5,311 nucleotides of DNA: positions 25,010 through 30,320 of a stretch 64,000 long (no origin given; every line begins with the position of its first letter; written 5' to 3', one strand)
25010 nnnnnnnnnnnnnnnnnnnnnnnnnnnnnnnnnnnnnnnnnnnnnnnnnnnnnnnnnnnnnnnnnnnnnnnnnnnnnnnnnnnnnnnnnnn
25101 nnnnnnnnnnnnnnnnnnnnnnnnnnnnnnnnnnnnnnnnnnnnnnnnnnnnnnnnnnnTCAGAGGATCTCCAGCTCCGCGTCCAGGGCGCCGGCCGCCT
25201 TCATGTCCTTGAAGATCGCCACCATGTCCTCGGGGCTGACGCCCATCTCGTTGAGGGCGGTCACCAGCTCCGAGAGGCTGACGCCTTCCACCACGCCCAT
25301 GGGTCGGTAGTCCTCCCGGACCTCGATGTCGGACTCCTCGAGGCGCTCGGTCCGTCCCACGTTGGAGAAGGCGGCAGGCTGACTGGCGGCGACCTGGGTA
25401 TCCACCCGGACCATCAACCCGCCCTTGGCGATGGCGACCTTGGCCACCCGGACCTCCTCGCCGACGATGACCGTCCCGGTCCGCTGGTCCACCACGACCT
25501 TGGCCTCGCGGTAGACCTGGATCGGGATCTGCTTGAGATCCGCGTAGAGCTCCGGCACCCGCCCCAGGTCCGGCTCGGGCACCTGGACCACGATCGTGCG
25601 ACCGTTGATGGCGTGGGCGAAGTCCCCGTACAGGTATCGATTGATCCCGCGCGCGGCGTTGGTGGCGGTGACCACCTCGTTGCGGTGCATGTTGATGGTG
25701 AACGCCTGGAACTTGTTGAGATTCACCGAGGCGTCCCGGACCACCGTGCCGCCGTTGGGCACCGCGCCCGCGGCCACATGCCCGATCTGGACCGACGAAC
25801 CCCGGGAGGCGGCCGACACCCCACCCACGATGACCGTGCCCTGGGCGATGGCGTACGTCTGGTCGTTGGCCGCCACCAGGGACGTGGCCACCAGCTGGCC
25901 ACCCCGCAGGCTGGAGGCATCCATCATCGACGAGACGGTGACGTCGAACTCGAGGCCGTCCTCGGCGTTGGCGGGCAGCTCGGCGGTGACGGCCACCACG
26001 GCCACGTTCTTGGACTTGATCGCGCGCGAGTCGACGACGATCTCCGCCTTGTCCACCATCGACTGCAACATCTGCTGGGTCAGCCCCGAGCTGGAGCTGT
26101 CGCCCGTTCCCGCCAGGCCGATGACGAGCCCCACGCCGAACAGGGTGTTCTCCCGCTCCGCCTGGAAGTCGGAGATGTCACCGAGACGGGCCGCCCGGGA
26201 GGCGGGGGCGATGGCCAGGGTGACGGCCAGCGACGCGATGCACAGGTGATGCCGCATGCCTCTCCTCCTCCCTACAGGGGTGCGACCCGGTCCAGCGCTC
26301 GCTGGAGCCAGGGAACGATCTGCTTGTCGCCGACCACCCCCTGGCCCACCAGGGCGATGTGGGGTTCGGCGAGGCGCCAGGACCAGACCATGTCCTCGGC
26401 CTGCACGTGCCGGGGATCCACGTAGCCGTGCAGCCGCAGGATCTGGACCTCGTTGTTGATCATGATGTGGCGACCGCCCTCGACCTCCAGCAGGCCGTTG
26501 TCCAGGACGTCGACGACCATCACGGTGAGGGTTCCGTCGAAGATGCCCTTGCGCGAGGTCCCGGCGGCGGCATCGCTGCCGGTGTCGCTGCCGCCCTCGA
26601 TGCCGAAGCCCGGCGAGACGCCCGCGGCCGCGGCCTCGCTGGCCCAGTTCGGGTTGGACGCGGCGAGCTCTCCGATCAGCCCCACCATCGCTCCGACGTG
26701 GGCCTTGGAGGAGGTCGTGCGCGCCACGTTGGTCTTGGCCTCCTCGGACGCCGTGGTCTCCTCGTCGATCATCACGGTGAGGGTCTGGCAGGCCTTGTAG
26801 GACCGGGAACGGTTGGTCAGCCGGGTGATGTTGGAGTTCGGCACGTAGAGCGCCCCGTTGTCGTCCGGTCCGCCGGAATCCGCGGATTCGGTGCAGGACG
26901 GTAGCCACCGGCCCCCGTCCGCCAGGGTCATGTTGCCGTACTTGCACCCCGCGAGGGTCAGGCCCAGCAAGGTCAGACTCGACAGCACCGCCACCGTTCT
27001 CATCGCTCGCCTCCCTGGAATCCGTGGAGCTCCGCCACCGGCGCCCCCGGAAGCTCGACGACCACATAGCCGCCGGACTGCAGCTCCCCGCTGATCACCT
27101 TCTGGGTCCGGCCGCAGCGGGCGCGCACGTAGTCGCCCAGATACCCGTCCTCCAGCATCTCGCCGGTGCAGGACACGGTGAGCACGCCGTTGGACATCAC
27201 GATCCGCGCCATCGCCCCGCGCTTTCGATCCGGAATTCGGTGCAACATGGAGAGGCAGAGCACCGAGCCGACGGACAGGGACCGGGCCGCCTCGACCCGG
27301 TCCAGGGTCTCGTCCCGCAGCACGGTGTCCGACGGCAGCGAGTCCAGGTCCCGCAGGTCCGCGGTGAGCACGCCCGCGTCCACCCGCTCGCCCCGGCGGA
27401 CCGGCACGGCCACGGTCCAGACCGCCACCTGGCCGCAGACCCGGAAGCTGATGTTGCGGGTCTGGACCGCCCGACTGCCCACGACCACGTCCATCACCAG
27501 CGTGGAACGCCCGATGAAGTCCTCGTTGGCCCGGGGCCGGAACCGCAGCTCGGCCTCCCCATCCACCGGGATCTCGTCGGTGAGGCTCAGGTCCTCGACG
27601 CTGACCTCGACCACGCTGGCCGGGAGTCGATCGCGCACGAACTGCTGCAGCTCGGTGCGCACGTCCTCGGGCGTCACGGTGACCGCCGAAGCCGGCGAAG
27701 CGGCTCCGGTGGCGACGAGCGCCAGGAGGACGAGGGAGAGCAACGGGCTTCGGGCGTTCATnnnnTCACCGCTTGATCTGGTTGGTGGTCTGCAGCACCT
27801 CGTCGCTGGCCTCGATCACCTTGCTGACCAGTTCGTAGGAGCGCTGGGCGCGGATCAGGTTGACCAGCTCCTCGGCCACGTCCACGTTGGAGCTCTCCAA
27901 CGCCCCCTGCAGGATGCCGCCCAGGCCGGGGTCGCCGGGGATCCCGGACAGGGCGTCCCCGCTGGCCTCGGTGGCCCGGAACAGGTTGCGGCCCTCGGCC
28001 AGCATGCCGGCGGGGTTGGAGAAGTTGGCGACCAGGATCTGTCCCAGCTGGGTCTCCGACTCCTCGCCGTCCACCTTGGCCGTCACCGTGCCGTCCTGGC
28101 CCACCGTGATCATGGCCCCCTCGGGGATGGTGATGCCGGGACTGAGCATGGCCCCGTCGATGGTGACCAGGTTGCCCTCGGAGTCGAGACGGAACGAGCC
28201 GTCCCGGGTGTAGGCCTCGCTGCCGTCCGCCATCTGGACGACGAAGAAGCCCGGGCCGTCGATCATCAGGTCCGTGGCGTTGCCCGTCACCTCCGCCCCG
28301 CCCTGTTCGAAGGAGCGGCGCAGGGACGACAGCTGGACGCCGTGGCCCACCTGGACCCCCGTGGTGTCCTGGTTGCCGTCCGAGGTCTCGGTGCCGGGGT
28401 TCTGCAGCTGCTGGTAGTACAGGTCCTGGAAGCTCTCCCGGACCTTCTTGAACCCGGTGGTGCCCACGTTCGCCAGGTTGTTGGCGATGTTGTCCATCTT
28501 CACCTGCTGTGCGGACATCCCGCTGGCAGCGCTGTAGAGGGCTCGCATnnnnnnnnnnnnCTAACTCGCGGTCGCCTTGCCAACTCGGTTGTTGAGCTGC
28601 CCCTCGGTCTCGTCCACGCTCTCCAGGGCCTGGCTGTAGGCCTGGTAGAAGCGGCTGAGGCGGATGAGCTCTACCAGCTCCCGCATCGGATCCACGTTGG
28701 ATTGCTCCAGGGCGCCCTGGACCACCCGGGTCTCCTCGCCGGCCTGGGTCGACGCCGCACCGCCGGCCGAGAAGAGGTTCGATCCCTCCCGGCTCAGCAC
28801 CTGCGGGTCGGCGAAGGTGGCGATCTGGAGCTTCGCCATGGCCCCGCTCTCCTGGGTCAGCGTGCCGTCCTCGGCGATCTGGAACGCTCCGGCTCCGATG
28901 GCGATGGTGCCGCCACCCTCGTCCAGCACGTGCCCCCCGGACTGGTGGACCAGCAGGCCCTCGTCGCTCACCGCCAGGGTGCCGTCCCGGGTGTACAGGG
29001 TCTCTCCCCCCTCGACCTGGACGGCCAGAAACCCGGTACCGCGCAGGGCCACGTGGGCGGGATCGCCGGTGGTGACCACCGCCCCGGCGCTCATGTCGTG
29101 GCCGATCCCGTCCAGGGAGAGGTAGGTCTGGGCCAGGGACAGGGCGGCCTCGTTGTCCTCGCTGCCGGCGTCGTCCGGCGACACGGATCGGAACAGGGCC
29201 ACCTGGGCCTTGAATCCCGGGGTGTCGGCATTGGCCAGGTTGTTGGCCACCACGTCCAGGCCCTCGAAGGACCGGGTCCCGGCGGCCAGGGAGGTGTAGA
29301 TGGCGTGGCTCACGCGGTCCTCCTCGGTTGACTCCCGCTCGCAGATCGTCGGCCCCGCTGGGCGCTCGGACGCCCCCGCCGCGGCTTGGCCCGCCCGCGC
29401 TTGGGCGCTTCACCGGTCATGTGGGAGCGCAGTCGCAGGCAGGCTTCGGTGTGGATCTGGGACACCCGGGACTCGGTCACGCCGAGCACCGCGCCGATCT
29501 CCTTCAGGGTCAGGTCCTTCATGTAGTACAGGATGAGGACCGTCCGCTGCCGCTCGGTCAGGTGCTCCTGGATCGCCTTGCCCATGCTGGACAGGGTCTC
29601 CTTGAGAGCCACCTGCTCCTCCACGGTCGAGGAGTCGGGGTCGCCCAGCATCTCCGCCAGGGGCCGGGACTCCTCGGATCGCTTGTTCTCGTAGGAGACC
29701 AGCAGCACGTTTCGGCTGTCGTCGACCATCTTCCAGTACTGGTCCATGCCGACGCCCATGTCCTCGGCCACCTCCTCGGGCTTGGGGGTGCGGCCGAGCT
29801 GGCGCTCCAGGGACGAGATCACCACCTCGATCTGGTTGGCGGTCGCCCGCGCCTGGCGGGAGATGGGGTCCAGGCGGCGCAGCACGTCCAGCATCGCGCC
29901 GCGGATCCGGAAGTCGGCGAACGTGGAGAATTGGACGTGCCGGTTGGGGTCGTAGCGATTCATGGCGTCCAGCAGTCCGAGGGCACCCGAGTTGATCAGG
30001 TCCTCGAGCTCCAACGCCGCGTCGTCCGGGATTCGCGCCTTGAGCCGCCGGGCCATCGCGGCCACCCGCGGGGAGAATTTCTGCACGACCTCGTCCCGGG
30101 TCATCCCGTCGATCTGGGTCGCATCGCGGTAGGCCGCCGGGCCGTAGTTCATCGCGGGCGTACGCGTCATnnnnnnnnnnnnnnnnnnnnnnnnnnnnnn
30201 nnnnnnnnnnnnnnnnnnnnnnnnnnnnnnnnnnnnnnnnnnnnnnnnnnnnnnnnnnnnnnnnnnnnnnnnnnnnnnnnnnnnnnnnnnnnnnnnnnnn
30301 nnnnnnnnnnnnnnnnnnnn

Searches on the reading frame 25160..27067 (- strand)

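Call 16: search_protein_families(library=pfam, proteins=[window:25160-27067:-])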
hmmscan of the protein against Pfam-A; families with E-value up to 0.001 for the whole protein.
window:25160-27067:- (635 aa): 1 family
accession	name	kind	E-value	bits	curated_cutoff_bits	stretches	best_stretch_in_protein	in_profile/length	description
PF02119.21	FlgI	-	3.9e-103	345.4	25.3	1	294-634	1-343/343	Flagellar P-ring protein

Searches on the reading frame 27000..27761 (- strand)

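Call 16: search_protein_families(library=pfam, proteins=[window:27000-27761:-])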
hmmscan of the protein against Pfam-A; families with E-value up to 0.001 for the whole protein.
window:27000-27761:- (253 aa): 1 family
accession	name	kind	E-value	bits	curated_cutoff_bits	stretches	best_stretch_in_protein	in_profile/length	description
PF13144.11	ChapFlgA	-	4.2e-15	56.3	23.8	1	114-235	3-122/122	Chaperone for flagella basal body P-ring formation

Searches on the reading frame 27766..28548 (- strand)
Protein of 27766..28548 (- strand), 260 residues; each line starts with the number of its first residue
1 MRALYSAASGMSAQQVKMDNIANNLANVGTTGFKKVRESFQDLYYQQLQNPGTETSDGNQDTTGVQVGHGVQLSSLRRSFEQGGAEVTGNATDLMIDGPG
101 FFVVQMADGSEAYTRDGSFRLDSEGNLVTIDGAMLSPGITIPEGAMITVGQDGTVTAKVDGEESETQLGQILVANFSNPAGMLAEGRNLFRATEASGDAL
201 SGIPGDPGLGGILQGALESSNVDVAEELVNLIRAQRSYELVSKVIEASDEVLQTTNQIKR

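Call 17: search_protein_families(library=pfam, proteins=[window:27766-28548:-])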
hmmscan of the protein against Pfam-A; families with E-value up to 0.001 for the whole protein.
window:27766-28548:- (260 aa): 3 families
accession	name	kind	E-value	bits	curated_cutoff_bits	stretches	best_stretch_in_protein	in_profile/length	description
PF22692.1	LlgE_F_G_D1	-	2.5e-23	82.5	27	1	95-157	1-64/64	Flagellar hook protein FlgE/F/G D1 domain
PF06429.18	Flg_bbr_C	-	4.7e-20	71.3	23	1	214-258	2-46/46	Flagellar basal body rod FlgEFG protein C-terminal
PF00460.25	Flg_bb_rod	-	1.3e-10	41.4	20.7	1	4-34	1-31/31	Flagella basal body rod protein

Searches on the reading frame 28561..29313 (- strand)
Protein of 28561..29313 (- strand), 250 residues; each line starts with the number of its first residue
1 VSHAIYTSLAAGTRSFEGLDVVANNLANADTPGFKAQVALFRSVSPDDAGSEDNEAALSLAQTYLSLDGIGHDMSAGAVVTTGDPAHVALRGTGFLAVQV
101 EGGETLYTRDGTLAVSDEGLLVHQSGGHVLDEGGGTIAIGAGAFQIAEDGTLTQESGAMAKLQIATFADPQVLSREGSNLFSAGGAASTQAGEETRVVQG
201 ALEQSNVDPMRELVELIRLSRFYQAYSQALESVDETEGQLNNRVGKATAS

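Call 17: search_protein_families(library=pfam, proteins=[window:28561-29313:-])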
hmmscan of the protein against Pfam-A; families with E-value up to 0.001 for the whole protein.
window:28561-29313:- (250 aa): 3 families
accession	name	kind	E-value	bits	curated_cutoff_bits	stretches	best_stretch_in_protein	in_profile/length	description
PF06429.18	Flg_bbr_C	-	1.7e-13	50.3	23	1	199-242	2-45/46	Flagellar basal body rod FlgEFG protein C-terminal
PF22692.1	LlgE_F_G_D1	-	1.6e-12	47.8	27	1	89-152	1-62/64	Flagellar hook protein FlgE/F/G D1 domain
PF00460.25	Flg_bb_rod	-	1.3e-07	31.9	20.7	1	19-35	15-31/31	Flagella basal body rod protein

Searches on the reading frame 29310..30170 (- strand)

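Call 17: search_protein_families(library=pfam, proteins=[window:29310-30170:-])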
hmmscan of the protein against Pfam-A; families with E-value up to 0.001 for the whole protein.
window:29310-30170:- (286 aa): 6 families
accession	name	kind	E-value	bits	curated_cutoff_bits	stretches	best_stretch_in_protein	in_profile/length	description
PF04545.22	Sigma70_r4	-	1.9e-17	62.9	24.1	1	203-248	4-49/50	Sigma-70, region 4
PF04542.20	Sigma70_r2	-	8.9e-12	45.1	24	1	29-100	2-68/71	Sigma-70 region 2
PF04539.22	Sigma70_r3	-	3.9e-11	43.3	25.3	1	111-180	3-71/78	Sigma-70 region 3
PF08281.18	Sigma70_r4_2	-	1.9e-09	37.5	25.7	1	202-238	9-45/54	Sigma-70, region 4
PF04297.20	UPF0122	-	2.2e-05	25.1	22.7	1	199-239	13-53/101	Putative helix-turn-helix protein, YlxM / p13 like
PF13384.12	HTH_23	-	0.00026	21.1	24.6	0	204-240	2-38/50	Homeodomain-like domain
